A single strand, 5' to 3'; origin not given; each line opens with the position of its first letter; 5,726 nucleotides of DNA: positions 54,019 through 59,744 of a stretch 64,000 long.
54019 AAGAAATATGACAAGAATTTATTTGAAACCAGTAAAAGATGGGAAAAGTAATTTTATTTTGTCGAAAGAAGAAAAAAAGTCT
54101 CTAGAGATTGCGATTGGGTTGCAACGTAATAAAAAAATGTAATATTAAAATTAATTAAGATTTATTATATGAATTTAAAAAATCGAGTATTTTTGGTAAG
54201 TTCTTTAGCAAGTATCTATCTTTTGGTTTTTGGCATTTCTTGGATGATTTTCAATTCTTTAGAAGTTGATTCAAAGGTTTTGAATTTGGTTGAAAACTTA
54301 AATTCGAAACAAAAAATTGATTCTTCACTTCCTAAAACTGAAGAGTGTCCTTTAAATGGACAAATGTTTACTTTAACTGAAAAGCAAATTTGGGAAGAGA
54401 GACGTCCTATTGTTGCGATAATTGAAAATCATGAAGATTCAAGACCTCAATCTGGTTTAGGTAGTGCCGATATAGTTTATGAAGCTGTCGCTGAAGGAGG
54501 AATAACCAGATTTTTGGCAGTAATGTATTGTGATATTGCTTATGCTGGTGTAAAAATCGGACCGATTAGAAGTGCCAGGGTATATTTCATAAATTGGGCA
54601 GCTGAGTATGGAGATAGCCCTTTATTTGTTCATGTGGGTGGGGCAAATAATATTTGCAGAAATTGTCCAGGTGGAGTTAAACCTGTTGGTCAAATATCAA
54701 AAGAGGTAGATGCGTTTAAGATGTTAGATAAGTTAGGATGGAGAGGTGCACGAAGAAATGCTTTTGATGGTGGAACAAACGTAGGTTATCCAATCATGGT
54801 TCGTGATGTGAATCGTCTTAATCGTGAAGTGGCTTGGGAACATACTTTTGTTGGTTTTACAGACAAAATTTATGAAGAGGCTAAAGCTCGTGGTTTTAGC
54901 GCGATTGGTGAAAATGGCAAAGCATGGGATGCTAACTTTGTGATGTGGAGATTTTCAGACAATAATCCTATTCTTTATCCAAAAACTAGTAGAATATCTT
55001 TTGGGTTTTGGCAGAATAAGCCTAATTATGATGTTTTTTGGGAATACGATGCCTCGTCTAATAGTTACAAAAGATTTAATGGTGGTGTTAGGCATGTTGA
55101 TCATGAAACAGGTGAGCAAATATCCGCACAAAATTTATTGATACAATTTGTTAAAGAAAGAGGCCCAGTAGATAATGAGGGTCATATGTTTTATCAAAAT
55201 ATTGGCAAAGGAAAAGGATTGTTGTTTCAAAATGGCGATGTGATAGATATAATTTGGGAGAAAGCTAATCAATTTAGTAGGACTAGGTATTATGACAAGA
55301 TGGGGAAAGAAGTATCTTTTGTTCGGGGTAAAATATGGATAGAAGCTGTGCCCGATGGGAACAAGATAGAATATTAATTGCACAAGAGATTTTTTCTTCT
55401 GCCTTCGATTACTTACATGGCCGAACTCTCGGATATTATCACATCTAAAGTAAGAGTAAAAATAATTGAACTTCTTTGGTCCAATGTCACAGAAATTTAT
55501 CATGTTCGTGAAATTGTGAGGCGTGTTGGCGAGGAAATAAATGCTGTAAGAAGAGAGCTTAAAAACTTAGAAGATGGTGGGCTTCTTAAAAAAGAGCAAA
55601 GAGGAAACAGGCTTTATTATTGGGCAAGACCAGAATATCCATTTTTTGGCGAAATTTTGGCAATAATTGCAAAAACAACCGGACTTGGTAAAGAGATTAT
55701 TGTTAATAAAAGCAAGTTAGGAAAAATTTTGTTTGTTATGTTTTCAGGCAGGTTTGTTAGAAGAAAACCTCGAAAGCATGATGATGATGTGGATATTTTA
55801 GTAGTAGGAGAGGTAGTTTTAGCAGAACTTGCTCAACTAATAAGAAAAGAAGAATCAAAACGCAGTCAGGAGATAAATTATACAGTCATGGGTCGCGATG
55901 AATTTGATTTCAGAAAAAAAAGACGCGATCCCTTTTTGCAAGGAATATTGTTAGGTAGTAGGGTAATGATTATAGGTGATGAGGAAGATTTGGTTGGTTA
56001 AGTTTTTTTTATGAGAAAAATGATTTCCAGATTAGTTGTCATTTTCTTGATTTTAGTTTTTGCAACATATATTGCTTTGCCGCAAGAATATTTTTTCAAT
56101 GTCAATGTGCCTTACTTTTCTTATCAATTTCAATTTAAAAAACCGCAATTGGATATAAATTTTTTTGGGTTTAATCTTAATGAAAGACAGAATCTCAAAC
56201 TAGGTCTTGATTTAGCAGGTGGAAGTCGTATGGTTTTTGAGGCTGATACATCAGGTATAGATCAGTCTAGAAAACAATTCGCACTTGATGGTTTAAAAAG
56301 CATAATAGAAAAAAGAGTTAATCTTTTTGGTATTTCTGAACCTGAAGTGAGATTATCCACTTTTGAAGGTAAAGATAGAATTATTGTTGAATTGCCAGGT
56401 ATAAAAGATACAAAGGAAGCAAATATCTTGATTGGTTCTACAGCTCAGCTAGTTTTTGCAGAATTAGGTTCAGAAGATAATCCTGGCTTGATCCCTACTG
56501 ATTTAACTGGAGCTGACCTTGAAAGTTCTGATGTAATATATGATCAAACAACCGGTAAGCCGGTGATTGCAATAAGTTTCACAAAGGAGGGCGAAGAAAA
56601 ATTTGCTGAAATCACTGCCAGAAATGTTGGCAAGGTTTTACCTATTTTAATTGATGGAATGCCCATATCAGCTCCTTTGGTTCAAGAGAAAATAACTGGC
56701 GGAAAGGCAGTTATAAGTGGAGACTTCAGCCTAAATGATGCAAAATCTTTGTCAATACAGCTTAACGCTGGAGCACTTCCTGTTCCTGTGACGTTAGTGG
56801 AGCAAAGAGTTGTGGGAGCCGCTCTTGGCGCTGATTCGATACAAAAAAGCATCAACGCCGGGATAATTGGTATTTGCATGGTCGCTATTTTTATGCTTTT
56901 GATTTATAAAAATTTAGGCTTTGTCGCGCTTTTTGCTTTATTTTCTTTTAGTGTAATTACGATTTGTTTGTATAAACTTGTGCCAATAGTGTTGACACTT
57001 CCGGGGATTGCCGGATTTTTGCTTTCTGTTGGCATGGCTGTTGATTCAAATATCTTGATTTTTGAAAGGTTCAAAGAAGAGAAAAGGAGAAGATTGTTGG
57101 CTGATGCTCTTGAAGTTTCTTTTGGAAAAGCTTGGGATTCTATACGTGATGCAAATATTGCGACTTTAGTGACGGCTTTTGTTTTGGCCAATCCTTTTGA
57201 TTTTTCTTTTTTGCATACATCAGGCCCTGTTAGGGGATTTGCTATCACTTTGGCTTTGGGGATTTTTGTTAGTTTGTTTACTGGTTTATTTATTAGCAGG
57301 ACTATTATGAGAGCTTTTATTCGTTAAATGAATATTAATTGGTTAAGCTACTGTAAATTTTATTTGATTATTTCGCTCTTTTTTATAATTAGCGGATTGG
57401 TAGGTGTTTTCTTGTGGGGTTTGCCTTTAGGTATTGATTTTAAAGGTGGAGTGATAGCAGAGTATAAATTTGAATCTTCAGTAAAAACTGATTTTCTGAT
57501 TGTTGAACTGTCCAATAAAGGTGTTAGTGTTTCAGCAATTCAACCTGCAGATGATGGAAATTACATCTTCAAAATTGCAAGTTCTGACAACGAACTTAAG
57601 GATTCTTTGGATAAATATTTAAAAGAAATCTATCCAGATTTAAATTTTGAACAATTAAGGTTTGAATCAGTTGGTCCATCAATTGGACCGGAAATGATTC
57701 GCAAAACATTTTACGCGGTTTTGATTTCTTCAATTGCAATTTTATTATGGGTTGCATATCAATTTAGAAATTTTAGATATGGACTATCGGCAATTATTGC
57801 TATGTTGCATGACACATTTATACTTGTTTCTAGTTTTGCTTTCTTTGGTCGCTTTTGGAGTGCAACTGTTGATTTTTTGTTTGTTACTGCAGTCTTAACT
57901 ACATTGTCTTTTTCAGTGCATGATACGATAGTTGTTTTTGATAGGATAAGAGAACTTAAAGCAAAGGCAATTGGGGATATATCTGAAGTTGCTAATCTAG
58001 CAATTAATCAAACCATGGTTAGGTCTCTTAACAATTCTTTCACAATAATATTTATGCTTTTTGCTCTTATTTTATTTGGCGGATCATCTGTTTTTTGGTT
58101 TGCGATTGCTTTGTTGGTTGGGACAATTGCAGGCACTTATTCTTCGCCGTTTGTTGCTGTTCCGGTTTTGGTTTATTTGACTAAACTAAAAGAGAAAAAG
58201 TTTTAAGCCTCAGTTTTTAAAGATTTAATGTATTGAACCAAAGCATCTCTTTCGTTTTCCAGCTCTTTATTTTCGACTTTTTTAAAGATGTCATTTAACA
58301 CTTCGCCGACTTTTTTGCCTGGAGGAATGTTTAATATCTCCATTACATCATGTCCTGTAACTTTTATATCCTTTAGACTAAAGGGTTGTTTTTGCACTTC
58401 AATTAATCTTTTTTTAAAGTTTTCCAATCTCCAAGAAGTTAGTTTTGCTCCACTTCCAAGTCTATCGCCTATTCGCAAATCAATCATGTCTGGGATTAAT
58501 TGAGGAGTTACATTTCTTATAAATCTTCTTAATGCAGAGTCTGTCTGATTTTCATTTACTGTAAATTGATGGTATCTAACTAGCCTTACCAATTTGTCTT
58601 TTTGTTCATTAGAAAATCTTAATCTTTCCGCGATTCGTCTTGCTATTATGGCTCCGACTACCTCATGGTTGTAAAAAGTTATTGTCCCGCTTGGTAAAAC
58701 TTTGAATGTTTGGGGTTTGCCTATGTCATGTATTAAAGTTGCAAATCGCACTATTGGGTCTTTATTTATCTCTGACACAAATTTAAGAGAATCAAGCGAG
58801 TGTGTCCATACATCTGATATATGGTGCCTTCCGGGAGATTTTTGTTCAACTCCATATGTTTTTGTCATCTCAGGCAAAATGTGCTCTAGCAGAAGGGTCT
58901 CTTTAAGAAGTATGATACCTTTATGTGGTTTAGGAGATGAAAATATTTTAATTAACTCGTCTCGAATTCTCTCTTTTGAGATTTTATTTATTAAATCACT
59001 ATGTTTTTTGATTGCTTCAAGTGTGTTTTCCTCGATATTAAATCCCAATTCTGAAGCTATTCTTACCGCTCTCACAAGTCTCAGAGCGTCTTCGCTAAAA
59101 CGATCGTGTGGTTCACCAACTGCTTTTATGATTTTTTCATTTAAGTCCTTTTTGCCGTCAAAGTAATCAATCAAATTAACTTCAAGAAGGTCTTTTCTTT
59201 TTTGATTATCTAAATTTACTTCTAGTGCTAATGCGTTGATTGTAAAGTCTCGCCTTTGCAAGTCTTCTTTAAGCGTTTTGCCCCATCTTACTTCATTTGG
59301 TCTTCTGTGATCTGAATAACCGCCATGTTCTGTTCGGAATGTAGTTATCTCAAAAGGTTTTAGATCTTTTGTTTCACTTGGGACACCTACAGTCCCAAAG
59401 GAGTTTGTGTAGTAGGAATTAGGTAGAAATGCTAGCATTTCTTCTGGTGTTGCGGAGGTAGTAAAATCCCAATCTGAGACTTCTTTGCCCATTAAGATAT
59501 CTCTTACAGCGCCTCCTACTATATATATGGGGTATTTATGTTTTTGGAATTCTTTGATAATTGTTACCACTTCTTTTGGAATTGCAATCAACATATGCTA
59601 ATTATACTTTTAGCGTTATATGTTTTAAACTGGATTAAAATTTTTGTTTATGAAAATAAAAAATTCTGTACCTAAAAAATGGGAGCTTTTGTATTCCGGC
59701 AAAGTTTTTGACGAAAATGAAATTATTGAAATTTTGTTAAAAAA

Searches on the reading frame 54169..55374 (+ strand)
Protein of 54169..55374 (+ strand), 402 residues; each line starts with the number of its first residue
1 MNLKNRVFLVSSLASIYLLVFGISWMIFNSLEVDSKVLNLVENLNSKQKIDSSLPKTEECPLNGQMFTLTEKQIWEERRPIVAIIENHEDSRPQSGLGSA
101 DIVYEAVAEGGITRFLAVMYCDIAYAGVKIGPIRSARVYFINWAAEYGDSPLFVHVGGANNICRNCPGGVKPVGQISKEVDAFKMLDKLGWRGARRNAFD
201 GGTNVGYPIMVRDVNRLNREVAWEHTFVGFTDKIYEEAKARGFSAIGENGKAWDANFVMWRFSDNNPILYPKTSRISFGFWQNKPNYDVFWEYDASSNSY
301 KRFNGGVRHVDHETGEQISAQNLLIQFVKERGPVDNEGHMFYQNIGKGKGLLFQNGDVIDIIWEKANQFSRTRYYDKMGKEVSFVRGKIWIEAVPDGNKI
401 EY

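Call 63: search_protein_families(library=pfam, proteins=[window:54169-55374:+], max_evalue=0.001)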
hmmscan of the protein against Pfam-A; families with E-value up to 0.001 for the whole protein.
window:54169-55374:+ (402 aa): 2 families
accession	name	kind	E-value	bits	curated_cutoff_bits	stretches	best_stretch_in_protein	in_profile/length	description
PF17479.7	DUF3048_C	-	1.3e-29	103.3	25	1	285-391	10-114/114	Protein of unknown function (DUF3048) C-terminal domain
PF11258.13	DUF3048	-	1.2e-28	100.6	25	1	76-166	12-98/148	Protein of unknown function (DUF3048) N-terminal domain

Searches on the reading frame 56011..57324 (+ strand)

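Call 63: search_protein_families(library=pfam, proteins=[window:56011-57324:+], max_evalue=0.001)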
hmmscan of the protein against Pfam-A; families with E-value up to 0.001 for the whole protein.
window:56011-57324:+ (438 aa): 5 families
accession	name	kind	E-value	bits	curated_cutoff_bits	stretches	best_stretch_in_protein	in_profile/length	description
PF22599.2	SecDF_P1_head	-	5.6e-26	91.1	27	1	165-258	21-114/114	SecDF, P1 head subdomain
PF21760.3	SecD_1st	-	8.1e-18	64.1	27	1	95-151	4-57/60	Protein translocase subunit SecDF, P1 domain, N-terminal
PF02355.23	SecD_SecF_C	-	1.4e-11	44.6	20.5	1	263-436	16-186/189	Protein export membrane protein SecD/SecF, C-terminal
PF03176.21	MMPL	-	0.00025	20.5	20.5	1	278-423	143-295/333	MMPL family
PF07549.19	Sec_GG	-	0.00032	20.6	20.3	0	62-80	8-26/28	SecD/SecF GG Motif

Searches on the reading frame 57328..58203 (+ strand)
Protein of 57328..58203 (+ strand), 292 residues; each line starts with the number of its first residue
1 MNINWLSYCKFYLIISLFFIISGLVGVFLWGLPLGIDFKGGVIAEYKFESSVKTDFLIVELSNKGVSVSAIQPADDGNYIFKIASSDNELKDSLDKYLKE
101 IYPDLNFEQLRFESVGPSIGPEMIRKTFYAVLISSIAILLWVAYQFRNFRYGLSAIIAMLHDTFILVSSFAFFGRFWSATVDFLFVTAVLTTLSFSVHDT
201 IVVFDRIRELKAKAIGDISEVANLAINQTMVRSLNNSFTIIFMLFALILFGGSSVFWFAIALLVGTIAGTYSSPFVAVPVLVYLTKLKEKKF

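Call 63: search_protein_families(library=pfam, proteins=[window:57328-58203:+], max_evalue=0.001)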
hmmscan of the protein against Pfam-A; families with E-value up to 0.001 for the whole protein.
window:57328-58203:+ (292 aa): 2 families
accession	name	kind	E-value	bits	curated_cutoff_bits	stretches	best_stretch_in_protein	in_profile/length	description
PF02355.23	SecD_SecF_C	-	1.2e-46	158.9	20.5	1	97-285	5-187/189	Protein export membrane protein SecD/SecF, C-terminal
PF07549.19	Sec_GG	-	5.1e-05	23.1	20.3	1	31-52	7-28/28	SecD/SecF GG Motif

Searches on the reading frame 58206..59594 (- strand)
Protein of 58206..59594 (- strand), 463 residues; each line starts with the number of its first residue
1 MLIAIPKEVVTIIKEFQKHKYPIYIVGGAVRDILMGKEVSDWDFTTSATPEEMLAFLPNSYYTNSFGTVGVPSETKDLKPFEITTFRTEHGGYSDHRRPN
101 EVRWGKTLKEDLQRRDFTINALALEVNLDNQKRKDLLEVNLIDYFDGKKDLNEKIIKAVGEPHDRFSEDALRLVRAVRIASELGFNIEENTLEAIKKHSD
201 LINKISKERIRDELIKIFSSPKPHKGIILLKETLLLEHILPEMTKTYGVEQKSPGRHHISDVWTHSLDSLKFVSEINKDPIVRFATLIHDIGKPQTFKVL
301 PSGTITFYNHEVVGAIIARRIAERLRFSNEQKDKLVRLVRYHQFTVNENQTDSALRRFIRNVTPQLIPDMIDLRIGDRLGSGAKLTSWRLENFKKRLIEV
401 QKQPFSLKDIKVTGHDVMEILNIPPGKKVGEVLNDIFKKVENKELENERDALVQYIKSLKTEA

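Call 63: search_protein_families(library=pfam, proteins=[window:58206-59594:-], max_evalue=0.001)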
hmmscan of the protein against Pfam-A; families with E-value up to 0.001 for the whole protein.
window:58206-59594:- (463 aa): 4 families
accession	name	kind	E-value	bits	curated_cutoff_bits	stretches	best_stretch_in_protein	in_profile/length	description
PF01743.26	PolyA_pol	-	2.4e-33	115.6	23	1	23-156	1-125/126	Poly A polymerase head domain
PF12627.12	PolyA_pol_RNAbd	-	7.2e-24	83.8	22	1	184-244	1-61/64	Probable RNA and SrmB- binding site of polymerase A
PF01966.28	HD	-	7.6e-12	46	22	1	262-348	1-91/116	HD domain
PF13735.12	tRNA_NucTran2_2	-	1.9e-11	44.6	27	1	321-455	27-148/149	tRNA nucleotidyltransferase domain 2 putative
